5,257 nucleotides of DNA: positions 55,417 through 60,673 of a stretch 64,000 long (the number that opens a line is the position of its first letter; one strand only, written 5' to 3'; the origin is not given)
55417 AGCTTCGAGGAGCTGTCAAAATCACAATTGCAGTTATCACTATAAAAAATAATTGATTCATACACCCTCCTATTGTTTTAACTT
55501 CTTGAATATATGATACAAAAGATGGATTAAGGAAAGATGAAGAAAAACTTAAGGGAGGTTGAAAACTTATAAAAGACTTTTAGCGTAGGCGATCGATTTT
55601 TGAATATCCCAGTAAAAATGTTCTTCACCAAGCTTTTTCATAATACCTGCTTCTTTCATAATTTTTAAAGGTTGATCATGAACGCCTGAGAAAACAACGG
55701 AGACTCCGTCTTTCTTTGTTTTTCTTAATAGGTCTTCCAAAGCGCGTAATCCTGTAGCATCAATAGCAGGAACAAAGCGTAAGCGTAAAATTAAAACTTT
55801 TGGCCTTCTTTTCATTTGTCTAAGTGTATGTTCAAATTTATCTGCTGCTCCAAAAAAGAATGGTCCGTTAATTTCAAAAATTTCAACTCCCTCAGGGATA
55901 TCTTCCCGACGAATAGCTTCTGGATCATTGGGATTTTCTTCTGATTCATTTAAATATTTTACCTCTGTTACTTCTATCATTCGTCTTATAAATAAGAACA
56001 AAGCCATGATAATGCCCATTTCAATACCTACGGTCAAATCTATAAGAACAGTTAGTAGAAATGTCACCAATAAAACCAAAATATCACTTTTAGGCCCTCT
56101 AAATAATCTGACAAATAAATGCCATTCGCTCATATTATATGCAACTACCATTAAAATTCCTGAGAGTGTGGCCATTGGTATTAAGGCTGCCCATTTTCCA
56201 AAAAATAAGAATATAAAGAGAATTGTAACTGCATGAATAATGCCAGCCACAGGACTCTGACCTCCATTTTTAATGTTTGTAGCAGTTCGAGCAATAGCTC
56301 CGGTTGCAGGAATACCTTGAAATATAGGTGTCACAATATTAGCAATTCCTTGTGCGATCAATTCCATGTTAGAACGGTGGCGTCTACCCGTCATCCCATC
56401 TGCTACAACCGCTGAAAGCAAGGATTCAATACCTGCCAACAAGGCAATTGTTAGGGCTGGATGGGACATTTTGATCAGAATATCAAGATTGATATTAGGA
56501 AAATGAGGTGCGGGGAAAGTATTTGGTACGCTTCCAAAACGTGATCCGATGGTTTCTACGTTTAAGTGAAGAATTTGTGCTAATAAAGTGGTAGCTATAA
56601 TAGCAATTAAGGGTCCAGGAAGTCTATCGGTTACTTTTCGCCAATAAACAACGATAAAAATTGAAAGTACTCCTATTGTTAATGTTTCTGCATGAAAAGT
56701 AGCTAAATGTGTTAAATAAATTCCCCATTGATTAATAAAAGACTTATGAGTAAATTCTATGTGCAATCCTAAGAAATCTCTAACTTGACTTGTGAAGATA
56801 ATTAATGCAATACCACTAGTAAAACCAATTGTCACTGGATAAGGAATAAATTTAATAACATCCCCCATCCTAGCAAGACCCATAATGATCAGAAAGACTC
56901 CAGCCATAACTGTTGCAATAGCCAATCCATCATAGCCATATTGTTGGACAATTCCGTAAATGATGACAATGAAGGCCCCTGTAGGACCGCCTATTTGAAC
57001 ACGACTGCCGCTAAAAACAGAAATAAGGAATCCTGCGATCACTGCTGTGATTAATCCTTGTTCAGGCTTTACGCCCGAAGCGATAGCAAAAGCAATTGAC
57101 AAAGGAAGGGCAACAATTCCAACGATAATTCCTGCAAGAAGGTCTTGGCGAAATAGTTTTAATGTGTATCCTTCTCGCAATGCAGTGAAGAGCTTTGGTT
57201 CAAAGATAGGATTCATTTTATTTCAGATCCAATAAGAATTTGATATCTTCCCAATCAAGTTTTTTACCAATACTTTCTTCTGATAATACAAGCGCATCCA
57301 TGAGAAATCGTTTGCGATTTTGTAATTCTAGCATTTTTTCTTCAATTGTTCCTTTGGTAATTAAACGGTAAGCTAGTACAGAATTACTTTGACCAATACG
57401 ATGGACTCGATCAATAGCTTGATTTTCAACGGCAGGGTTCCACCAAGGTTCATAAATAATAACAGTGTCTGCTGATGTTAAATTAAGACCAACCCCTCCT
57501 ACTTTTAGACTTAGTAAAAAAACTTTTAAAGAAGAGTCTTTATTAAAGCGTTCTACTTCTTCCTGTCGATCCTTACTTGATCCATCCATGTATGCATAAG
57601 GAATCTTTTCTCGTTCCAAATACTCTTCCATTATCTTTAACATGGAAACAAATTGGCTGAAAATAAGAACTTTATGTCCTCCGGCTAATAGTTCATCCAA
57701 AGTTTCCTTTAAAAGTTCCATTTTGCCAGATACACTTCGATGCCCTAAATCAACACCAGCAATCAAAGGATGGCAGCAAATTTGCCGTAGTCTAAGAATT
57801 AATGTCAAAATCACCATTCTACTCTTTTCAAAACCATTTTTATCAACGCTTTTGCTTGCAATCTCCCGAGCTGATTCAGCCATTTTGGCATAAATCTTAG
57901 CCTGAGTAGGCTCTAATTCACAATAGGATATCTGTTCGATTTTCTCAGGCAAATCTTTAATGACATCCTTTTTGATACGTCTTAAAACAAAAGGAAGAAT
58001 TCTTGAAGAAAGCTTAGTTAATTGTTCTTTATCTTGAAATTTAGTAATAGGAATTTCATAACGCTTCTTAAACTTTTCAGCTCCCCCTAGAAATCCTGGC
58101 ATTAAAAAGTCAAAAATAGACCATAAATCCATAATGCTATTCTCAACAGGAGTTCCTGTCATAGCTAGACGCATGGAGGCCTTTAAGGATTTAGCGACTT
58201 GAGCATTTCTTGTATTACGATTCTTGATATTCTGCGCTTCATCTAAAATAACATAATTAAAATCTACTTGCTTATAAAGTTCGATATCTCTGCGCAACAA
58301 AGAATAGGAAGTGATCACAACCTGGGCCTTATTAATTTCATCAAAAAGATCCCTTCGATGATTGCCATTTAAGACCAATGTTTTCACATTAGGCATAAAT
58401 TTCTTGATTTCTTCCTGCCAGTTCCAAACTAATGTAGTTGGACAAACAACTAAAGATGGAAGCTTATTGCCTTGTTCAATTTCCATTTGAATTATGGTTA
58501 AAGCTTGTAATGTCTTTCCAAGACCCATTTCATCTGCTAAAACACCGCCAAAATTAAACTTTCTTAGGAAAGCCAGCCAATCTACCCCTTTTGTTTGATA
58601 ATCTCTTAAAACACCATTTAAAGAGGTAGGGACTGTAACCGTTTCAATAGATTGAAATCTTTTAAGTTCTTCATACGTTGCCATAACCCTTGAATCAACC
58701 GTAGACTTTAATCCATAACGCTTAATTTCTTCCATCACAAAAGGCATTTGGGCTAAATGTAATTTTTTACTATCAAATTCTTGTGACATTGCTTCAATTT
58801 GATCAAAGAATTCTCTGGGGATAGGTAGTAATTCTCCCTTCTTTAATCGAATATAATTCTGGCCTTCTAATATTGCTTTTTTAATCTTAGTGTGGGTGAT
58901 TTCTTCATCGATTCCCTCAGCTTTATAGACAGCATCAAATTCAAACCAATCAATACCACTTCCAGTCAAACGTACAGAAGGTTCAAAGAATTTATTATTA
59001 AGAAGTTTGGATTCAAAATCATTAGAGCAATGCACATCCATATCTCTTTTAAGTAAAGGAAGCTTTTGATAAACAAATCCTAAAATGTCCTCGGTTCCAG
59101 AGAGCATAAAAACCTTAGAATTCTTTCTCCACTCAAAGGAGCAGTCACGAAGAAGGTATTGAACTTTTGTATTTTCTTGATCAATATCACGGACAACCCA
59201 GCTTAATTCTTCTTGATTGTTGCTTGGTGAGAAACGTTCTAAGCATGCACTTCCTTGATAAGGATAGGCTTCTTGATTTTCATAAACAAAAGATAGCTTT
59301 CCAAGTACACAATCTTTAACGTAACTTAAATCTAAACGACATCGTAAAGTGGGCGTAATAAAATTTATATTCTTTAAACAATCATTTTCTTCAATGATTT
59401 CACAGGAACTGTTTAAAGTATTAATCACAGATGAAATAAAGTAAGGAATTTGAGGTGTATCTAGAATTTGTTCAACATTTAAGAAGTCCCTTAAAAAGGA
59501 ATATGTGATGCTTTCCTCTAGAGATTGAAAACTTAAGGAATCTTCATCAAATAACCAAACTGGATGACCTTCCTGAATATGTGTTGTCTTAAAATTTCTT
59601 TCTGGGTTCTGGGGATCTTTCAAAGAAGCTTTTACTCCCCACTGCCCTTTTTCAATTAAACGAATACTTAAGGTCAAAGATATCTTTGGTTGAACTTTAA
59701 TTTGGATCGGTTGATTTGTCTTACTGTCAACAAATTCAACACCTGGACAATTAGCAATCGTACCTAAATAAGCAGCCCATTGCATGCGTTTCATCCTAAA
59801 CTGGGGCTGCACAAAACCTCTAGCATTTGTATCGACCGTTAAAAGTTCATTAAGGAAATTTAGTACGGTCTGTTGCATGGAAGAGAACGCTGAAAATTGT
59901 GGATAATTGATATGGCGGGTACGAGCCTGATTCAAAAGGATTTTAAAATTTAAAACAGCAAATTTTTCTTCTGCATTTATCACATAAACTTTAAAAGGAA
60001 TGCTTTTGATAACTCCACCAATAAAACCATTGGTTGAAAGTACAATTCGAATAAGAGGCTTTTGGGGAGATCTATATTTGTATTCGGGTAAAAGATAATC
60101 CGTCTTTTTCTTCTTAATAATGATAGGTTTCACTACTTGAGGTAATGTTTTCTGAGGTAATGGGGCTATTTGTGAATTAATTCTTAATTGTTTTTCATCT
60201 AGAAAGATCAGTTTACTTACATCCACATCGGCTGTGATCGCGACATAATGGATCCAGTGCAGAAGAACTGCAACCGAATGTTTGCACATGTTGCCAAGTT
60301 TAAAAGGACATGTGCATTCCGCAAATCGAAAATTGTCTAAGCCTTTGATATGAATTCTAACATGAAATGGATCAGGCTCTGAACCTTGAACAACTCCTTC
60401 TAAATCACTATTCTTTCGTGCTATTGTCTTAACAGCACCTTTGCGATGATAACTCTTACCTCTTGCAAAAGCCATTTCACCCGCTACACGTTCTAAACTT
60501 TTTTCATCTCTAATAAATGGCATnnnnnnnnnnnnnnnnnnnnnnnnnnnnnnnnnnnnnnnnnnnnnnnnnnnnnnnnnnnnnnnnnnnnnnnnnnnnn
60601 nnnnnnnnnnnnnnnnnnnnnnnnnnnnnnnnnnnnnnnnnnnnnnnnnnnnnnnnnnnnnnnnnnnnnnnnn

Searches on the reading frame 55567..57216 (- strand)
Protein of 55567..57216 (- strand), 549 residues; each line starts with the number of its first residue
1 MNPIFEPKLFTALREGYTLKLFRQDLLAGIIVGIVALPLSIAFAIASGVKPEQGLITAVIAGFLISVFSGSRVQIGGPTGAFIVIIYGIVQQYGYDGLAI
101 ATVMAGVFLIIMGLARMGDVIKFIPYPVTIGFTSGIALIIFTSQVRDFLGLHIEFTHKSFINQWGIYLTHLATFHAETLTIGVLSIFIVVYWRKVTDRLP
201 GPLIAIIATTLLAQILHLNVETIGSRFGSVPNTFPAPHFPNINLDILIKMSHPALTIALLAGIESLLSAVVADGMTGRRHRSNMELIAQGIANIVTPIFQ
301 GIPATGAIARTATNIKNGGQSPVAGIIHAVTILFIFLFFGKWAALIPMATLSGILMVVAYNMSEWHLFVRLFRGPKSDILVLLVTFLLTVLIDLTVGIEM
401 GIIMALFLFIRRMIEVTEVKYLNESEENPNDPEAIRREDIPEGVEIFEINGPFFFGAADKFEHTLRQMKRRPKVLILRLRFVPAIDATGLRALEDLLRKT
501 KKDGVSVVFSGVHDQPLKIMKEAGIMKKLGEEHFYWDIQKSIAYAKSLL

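Call 30: search_protein_families(library=pfam, proteins=[window:55567-57216:-], max_evalue=0.001)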
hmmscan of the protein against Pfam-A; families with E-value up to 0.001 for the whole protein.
window:55567-57216:- (549 aa): 3 families
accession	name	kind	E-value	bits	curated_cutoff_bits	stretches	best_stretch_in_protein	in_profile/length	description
PF00916.26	Sulfate_transp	-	7.8e-86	288.6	23.2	1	22-385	1-380/380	Sulfate permease family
PF01740.26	STAS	-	1.4e-14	54.2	22.6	1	441-534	7-99/106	STAS domain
PF16983.11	MFS_MOT1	-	0.00061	20.6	30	1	283-361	30-110/111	Molybdate transporter of MFS superfamily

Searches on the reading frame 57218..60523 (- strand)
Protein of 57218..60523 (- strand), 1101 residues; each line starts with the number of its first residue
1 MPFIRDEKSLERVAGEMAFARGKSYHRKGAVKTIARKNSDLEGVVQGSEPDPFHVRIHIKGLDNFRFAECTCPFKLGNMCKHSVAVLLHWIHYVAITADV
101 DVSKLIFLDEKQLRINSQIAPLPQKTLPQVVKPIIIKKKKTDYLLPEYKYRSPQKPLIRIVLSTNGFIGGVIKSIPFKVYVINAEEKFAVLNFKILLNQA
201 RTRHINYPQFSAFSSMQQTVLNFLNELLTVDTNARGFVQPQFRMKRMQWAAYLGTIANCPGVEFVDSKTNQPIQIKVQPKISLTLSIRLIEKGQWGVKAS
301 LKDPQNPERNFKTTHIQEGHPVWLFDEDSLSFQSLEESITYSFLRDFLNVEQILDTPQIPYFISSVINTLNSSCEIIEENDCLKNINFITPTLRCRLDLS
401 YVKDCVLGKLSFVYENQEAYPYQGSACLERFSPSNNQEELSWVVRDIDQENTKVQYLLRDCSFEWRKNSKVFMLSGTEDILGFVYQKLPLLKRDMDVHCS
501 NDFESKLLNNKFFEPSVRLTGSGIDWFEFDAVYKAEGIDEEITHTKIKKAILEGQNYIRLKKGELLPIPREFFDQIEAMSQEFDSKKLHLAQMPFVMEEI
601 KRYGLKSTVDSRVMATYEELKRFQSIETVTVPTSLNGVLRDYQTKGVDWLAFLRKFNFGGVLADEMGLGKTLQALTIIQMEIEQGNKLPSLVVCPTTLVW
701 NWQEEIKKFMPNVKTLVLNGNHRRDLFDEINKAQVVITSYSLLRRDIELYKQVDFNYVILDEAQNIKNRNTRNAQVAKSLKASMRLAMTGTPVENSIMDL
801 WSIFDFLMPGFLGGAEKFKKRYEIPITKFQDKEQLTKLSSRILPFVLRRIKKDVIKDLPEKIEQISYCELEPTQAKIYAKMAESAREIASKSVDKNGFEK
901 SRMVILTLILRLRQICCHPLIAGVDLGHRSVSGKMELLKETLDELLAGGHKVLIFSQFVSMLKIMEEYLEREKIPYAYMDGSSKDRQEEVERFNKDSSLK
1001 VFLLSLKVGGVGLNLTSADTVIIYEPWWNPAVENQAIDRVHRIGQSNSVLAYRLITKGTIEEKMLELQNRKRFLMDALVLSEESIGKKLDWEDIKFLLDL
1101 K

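Call 30: search_protein_families(library=pfam, proteins=[window:57218-60523:-], max_evalue=0.001)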
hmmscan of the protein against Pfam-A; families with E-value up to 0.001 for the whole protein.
window:57218-60523:- (1101 aa): 8 families
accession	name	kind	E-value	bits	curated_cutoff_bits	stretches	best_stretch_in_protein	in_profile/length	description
PF00176.29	SNF2-rel_dom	-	5.2e-75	252.7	24.9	1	642-919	1-288/290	SNF2-related domain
PF00271.37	Helicase_C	-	1.9e-26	92.9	23.5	1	935-1044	3-110/110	Helicase conserved C-terminal domain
PF08455.15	SNF2_assoc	-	4.4e-24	85.6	27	1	264-623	24-355/373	Bacterial SNF2 helicase associated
PF04851.21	ResIII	-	4.2e-15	56.5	22.5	1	638-793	3-163/164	Type III restriction enzyme, res subunit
PF00270.35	DEAD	-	1e-09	38.8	26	1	665-793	22-161/167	DEAD/DEAH box helicase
PF04434.22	SWIM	-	6.8e-05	22.7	19.6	1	64-90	9-37/38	SWIM zinc finger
PF16203.11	ERCC3_RAD25_C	-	0.00044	20.1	27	1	949-1076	60-187/248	ERCC3/RAD25/XPB C-terminal helicase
PF18766.7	SWI2_SNF2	-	0.00069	19.8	26.7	0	659-804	20-167/221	SWI2/SNF2 ATPase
